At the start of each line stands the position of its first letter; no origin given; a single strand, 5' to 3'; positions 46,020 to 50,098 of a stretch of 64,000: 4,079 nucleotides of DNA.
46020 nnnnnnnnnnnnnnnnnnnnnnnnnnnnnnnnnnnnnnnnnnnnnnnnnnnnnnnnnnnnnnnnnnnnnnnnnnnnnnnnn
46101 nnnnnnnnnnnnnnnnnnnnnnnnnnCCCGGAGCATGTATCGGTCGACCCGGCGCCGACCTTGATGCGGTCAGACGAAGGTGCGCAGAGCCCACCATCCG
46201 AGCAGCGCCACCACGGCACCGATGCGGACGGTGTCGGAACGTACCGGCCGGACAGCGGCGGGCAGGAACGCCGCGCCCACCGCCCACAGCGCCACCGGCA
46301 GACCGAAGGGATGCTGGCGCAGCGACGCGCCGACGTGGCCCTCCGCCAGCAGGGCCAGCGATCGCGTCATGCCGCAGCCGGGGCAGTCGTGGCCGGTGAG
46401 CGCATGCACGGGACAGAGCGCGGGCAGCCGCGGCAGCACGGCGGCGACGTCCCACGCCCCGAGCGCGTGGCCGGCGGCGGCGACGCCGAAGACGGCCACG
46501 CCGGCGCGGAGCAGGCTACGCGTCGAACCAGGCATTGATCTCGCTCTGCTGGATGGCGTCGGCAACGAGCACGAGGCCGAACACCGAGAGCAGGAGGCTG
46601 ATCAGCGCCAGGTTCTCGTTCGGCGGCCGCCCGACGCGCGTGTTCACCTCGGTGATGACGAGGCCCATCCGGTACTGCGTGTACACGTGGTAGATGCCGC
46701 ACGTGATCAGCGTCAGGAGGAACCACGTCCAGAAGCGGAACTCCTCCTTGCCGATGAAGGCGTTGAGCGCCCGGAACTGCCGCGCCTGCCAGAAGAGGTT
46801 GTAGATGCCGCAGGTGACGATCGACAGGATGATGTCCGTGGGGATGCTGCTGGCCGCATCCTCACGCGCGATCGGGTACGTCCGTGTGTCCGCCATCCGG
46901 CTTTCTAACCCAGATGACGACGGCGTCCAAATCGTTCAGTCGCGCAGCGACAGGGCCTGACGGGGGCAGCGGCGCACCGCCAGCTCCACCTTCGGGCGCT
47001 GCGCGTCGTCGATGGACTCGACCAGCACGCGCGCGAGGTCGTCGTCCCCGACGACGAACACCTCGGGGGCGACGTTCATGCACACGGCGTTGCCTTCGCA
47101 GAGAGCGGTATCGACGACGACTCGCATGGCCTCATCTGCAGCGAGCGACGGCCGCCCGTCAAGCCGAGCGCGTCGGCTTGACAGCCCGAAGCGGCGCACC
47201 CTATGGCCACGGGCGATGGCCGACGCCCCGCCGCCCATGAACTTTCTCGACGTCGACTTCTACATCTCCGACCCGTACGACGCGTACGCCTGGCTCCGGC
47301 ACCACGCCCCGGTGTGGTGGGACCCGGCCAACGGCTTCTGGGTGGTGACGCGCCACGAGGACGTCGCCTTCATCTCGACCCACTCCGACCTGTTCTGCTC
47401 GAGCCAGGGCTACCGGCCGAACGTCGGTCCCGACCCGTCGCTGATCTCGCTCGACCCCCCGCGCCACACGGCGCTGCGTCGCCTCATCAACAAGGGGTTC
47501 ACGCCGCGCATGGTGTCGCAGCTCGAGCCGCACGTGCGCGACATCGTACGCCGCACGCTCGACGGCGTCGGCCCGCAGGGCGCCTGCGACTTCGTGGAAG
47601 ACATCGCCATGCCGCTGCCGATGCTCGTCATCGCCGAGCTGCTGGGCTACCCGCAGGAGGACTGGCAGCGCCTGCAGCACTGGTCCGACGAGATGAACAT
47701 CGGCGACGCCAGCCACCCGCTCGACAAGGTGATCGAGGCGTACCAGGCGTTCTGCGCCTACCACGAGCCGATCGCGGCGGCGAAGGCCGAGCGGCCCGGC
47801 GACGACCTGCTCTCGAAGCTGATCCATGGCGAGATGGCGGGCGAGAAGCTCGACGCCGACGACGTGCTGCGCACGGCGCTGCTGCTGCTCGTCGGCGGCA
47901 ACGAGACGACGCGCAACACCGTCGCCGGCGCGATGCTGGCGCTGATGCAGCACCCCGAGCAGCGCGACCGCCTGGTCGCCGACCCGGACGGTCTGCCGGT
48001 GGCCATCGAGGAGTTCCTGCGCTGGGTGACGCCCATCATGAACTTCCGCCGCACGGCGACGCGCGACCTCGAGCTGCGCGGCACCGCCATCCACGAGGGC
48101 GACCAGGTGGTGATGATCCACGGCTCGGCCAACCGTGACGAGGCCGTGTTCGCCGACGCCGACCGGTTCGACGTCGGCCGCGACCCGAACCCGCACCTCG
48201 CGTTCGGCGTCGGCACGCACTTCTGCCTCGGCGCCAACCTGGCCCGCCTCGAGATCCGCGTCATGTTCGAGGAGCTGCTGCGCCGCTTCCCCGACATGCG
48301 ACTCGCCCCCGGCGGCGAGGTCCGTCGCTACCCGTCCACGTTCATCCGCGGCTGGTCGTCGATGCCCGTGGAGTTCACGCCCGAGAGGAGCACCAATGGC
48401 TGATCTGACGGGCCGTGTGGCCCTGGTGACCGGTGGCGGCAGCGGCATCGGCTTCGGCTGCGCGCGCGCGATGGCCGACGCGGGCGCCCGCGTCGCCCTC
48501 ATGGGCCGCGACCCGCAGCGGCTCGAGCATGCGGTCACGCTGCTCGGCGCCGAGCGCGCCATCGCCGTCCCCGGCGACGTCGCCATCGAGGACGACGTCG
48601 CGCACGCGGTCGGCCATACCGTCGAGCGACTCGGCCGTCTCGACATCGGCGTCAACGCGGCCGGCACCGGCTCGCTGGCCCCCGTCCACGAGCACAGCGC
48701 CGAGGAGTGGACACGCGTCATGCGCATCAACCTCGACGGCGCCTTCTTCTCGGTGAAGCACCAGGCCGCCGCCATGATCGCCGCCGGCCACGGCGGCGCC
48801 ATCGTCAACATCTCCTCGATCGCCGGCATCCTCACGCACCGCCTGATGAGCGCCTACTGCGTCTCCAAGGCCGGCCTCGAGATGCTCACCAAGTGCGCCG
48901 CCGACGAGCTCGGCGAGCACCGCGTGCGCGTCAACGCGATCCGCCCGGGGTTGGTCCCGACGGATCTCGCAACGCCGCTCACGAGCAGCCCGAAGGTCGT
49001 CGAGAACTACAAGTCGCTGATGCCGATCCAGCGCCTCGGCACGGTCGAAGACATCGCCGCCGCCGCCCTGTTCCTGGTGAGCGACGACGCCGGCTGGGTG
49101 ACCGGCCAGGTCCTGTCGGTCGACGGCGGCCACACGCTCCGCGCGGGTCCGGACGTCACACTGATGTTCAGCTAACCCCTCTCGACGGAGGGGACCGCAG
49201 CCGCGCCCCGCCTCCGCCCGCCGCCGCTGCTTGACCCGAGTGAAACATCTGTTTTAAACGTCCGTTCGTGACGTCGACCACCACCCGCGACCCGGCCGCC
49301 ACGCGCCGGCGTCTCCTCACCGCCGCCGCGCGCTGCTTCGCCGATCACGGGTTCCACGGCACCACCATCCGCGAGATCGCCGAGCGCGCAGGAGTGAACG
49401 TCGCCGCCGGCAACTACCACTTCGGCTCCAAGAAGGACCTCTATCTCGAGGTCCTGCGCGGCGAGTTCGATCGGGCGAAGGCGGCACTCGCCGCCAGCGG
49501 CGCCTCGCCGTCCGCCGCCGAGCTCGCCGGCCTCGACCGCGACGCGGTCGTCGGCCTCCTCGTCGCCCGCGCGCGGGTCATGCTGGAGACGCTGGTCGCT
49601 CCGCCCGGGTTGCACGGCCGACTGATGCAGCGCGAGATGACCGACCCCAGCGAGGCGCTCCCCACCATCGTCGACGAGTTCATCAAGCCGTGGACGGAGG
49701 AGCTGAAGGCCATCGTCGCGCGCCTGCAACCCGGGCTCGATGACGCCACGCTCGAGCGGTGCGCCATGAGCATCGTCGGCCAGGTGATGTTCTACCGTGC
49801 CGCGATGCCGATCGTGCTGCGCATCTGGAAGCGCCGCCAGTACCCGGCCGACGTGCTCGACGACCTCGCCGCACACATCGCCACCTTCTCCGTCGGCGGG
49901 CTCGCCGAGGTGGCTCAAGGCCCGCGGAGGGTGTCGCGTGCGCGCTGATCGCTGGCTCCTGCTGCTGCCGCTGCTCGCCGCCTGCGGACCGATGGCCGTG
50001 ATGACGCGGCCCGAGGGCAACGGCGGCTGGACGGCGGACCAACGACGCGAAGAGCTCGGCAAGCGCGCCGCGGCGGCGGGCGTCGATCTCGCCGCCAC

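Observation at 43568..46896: Cytochrome P460 domain fused to a pentaheme module, in an operon with DUF4234, DUF2752 and an MFS transporter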

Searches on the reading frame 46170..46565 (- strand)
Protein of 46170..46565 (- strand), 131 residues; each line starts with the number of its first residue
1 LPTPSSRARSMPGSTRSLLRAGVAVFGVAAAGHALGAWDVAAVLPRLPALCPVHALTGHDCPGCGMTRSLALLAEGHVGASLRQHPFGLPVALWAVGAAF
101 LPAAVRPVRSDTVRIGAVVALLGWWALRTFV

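Call 3: search_protein_families(library=pfam, proteins=[window:46170-46565:-], max_evalue=0.1)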
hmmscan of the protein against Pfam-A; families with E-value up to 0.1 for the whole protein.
window:46170-46565:- (131 aa): 1 family
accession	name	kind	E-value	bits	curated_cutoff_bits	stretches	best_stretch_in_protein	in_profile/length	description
PF10825.13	DUF2752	-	4.7e-17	62.2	27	1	51-96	1-46/49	Protein of unknown function (DUF2752)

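Call 4: search_protein_families(library=ncbifam, proteins=[window:46170-46565:-], max_evalue=0.1)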
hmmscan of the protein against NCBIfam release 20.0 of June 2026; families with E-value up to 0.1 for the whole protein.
window:46170-46565:- (131 aa): 0 families

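Call 51: find_homologous_proteins(query=window:46170-46565:-, max_evalue=0.001)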
Query window:46170-46565:- (131 aa): 43 proteins with E <= 0.001 among 1082 candidates.
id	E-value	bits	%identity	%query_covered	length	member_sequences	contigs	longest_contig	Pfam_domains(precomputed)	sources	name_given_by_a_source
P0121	2.5e-65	237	93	92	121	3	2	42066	PF10825.14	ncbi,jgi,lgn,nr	ncbi:MAG TPA: DUF2752 domain-containing protein [Candidatus Binatia bacterium]|jgi:hypothetical prot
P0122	1.7e-47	179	72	91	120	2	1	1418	PF10825.14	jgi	jgi:hypothetical protein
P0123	8.7e-47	177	71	90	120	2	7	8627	PF10825.14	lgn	-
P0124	2.1e-46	175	71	91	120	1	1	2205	PF10825.14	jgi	jgi:hypothetical protein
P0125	1.1e-45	173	72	90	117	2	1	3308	PF10825.14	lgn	-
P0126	1.8e-44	169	68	91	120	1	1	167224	PF10825.14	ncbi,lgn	-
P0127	7.0e-43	164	65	91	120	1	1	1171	PF10825.14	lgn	-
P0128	1.7e-42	163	61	98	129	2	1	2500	PF10825.14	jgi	jgi:hypothetical protein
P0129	5.2e-39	152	65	85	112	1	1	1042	PF10825.14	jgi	jgi:hypothetical protein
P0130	9.6e-28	115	50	92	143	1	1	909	PF10825.14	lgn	-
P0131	8.0e-23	99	56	69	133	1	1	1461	PF10825.14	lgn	-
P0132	5.2e-20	90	45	84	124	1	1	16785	PF10825.14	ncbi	-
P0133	1.6e-10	59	41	73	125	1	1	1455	PF10825.14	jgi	jgi:hypothetical protein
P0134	7.3e-9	54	46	42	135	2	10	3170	PF10825.14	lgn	-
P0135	2.3e-7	49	63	31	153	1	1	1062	PF10825.14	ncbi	ncbi:MAG: DUF2752 domain-containing protein, partial [Polyangiaceae bacterium]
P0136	8.2e-7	47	59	31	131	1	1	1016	PF10825.14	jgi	-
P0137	1.4e-6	47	52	41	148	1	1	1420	PF10825.14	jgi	jgi:hypothetical protein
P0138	2.0e-6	46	45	55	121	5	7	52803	PF10825.14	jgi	jgi:hypothetical protein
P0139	2.0e-6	46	38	60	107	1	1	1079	PF10825.14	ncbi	-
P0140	1.2e-5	44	56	31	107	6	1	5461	PF10825.14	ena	-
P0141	1.6e-5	43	55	31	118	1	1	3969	PF10825.14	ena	-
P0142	1.7e-5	43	59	35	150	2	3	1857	PF10825.14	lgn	-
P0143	1.8e-5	43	61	27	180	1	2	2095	PF10825.14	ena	-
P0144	2.1e-5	43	59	31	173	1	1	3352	PF10825.14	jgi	jgi:hypothetical protein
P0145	3.1e-5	42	62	28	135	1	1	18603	PF10825.14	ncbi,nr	ncbi:MAG: DUF2752 domain-containing protein [Planctomycetota bacterium]|nr:MAG: DUF2752 domain-conta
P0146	3.6e-5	42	56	34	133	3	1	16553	PF10825.14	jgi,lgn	-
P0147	3.6e-5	42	60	27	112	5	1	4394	PF10825.14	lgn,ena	-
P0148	3.8e-5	42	53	27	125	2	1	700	PF10825.14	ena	-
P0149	4.8e-5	42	56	27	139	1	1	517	PF10825.14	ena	-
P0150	5.8e-5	41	54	40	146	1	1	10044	PF10825.14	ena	-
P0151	5.9e-5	41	55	36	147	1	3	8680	PF10825.14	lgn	-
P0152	7.4e-5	41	56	31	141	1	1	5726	PF10825.14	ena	-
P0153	1.0e-4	41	37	61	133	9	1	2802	PF10825.14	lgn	-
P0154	1.1e-4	40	48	37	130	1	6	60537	PF10825.14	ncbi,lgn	-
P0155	1.9e-4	40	52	37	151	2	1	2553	PF10825.14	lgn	-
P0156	2.1e-4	39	46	56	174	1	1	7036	PF10825.14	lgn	-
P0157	2.3e-4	39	41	60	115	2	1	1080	PF10825.14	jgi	-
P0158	2.4e-4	39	54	40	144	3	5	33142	PF10825.14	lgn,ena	-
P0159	2.8e-4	39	33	61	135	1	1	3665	PF10825.14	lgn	-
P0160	3.0e-4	39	44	44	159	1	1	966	PF10825.14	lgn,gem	-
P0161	3.6e-4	39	45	63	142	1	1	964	PF10825.14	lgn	-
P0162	3.8e-4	39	51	33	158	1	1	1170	PF10825.14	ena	-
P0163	6.8e-4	38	41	48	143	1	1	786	PF10825.14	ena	-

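Call 52: find_encoding_contigs(protein=P0123, flank=5000, max_places=2)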
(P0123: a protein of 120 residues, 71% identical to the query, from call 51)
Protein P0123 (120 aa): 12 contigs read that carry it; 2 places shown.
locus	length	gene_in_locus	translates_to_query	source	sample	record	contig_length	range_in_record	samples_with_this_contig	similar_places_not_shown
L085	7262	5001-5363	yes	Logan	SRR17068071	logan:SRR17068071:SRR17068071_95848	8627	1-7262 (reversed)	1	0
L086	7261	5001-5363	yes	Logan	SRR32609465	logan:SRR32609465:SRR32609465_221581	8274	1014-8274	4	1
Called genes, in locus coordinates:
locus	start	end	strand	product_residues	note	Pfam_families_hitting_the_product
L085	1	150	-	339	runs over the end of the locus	-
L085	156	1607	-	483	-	PF02321:OEP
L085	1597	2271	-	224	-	PF00440:TetR_N, PF09209:CecR_C, PF17939:TetR_C_30 (weak)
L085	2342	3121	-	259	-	PF00106:adh_short, PF08659:KR, PF23441:SDR, PF13561:adh_short_C2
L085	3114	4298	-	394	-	PF00067:p450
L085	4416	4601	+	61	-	PF06902:Fer4_19 (weak), PF13459:Fer4_15, PF13370:Fer4_13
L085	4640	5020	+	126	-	PF14018:DUF4234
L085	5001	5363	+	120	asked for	PF10825:DUF2752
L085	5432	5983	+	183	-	PF16694:Cytochrome_P460 (weak)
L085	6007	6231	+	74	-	-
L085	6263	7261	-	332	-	?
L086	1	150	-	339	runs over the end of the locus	-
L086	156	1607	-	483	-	PF02321:OEP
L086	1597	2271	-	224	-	PF00440:TetR_N, PF09209:CecR_C, PF17939:TetR_C_30 (weak)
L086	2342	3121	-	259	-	PF00106:adh_short, PF08659:KR, PF23441:SDR, PF13561:adh_short_C2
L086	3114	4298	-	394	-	PF00067:p450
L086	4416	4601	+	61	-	PF06902:Fer4_19 (weak), PF13459:Fer4_15, PF13370:Fer4_13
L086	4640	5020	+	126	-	PF14018:DUF4234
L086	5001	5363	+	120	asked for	PF10825:DUF2752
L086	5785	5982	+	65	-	-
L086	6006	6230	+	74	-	-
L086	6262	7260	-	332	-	?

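Call 53: find_encoding_contigs(protein=P0132, flank=5000, max_places=1)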
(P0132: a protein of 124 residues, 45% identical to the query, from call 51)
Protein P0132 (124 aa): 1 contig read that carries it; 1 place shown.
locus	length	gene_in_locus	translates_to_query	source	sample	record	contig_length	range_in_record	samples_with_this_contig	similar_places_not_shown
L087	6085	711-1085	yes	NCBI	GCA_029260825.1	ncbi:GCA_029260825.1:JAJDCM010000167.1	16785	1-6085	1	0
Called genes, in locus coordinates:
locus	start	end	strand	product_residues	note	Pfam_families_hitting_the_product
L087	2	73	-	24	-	?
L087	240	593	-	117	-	-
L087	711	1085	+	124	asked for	PF10825:DUF2752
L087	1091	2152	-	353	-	PF00491:Arginase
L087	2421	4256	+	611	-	PF17900:Peptidase_M1_N, PF01433:Peptidase_M1, PF09127:Leuk-A4-hydro_C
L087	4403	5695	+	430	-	PF13676:TIR_2 (weak), PF20308:TPR-S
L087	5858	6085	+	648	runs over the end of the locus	PF00578:AhpC-TSA (weak)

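Call 54: find_encoding_contigs(protein=P0138, flank=5000, max_places=1)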
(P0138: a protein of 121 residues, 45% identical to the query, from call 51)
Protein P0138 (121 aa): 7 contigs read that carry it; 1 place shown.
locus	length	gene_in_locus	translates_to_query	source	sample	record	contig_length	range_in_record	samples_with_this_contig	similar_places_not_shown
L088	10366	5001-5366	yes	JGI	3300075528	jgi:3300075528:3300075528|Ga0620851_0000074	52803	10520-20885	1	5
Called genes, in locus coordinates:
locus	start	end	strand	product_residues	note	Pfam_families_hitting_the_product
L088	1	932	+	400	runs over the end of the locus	PF19295:SufBD_N (weak), PF01458:SUFBD_core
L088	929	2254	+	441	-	PF00155:Aminotran_1_2 (faint), PF00266:Aminotran_5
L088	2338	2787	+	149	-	PF01592:NifU_N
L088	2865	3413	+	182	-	PF01883:FeS_assembly_P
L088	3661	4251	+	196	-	-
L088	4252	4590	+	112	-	PF13240:Zn_Ribbon_1 (weak), PF04505:CD225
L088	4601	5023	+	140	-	PF13240:Zn_Ribbon_1 (weak), PF04505:CD225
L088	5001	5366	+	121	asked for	PF10825:DUF2752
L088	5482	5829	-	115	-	-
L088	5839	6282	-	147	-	PF09685:MamF_MmsF (weak)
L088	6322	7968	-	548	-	PF16949:ABC_tran_2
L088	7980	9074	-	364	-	PF01820:Dala_Dala_lig_N, PF02786:CPSase_L_D2, PF02222:ATP-grasp, PF07478:Dala_Dala_lig_C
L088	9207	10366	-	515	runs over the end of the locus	PF02470:MlaD, PF28544:Helical_needle (faint), PF27164:Aq_493_lipo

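Call 55: find_encoding_contigs(protein=P0154, flank=5000, max_places=1)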
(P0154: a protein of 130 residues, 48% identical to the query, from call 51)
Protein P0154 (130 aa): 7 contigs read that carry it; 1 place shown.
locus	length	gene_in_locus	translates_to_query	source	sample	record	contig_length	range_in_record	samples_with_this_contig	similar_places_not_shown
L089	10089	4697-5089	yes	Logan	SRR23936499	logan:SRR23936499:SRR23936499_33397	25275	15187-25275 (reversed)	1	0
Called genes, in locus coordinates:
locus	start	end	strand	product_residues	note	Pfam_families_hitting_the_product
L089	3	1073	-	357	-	?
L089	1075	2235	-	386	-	PF00478:IMPDH, PF03060:NMO (weak), PF01070:FMN_dh (weak), PF05690:ThiG (faint)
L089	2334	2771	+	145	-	-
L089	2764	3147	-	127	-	PF00072:Response_reg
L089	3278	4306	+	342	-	-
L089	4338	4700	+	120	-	PF14018:DUF4234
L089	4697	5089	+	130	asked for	PF10825:DUF2752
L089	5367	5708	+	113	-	-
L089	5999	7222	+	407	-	-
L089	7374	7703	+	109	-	PF01022:HTH_5, PF12840:HTH_20, PF12802:MarR_2 (faint), PF01047:MarR (weak)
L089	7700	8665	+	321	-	PF08327:AHSA1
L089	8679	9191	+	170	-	-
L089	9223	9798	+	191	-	-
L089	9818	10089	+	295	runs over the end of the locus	PF01073:3Beta_HSD, PF01370:Epimerase, PF02719:Polysacc_synt_2 (faint), PF04321:RmlD_sub_bind, PF13460:NAD_binding_10, PF16363:GDP_Man_Dehyd, PF07993:NAD_binding_4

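Call 69: search_protein_families(library=pfam, proteins=[L089:5999-7222:+], max_evalue=0.001)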
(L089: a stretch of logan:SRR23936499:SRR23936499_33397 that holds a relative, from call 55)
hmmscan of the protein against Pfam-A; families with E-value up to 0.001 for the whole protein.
L089:5999-7222:+ (407 aa): 0 families

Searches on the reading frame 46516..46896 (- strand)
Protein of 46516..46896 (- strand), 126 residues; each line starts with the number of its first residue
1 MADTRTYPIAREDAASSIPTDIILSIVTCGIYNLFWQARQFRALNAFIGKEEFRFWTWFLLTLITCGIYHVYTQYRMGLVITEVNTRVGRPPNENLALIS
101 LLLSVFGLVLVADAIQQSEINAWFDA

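Call 3: search_protein_families(library=pfam, proteins=[window:46516-46896:-], max_evalue=0.1)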
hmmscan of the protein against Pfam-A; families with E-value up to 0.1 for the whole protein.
window:46516-46896:- (126 aa): 5 families
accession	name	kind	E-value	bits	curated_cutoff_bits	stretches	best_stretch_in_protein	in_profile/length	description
PF14018.11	DUF4234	-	1.2e-17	64.2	25.3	2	55-105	3-50/70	Domain of unknown function (DUF4234)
PF06993.17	DUF1304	-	0.0097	16.3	26.9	1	28-81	44-97/110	Protein of unknown function (DUF1304)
PF20403.5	DUF6693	-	0.01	16.4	31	0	57-81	17-41/104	Family of unknown function (DUF6693)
PF01529.25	DHHC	-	0.013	15.9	28.7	1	44-112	39-110/133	DHHC palmitoyltransferase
PF20563.3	DUF6773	-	0.064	13.5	27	0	46-111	37-101/163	Family of unknown function (DUF6773)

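Call 4: search_protein_families(library=ncbifam, proteins=[window:46516-46896:-], max_evalue=0.1)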
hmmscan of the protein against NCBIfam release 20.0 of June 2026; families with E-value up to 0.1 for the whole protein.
window:46516-46896:- (126 aa): 1 family
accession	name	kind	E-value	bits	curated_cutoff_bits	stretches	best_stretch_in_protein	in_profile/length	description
NF045798.1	DsrP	equivalog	0.002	17.6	350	1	46-88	5-47/346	sulfate reduction electron transfer complex DsrMKJOP subunit DsrP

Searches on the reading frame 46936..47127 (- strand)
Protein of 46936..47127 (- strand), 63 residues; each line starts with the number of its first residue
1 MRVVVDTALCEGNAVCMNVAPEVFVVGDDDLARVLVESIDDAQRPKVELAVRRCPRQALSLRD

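Call 69: search_protein_families(library=pfam, proteins=[window:46936-47127:-], max_evalue=0.001)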
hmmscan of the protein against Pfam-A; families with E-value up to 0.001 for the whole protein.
window:46936-47127:- (63 aa): 3 families
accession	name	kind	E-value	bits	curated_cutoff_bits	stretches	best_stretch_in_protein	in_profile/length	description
PF13459.11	Fer4_15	-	3.2e-12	47.4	22.4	1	3-60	1-65/66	4Fe-4S single cluster domain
PF13370.11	Fer4_13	-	4.1e-08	34.2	24.5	1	5-59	1-56/58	4Fe-4S single cluster domain of Ferredoxin I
PF06902.16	Fer4_19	-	1e-06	29.1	24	1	1-62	6-62/64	Divergent 4Fe-4S mono-cluster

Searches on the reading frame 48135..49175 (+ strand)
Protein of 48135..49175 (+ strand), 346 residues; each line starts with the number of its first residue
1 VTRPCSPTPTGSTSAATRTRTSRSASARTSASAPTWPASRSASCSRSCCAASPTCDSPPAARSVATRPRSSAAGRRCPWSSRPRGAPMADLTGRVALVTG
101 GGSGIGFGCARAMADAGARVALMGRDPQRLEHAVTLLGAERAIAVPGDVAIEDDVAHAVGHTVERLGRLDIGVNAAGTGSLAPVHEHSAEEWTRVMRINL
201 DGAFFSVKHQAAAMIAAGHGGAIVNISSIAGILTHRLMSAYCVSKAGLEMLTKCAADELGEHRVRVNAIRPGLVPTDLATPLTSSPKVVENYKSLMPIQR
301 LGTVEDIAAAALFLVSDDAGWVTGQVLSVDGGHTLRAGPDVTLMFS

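Call 69: search_protein_families(library=pfam, proteins=[window:48135-49175:+], max_evalue=0.001)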
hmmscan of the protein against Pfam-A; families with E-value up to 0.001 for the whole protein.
window:48135-49175:+ (346 aa): 4 families
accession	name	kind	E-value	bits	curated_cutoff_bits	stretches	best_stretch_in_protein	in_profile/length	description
PF13561.12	adh_short_C2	-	4.6e-63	213.4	27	1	103-334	6-236/236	Enoyl-(Acyl carrier protein) reductase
PF00106.31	adh_short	-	2.9e-52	177.4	26.6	1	94-284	1-192/195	short chain dehydrogenase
PF08659.16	KR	-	1.2e-11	45.3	22.6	1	96-252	3-160/180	KR domain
PF23441.1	SDR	-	4.6e-09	36.5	27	1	92-333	6-255/258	SDR-like rossmann domain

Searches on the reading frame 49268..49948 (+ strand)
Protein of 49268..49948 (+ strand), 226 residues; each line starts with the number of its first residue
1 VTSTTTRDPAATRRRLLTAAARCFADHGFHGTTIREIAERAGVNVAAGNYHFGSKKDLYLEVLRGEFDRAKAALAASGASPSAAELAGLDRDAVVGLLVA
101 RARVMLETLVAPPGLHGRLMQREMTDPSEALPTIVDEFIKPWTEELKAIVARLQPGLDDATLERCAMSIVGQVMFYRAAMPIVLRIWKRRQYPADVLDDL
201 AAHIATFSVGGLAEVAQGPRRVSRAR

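Call 69: search_protein_families(library=pfam, proteins=[window:49268-49948:+], max_evalue=0.001)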
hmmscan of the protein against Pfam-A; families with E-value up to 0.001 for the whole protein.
window:49268-49948:+ (226 aa): 3 families
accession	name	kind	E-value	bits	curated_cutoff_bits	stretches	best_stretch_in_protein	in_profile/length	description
PF09209.16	CecR_C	-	2.4e-21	76.5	24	1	105-212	12-125/125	HTH-type transcriptional dual regulator CecR, C-terminal domain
PF00440.29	TetR_N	-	5.8e-17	61.6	24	1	16-62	1-47/47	Bacterial regulatory proteins, tetR family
PF17939.6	TetR_C_30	-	1.5e-07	32.1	26.3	1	117-211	22-115/115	Tetracyclin repressor-like, C-terminal domain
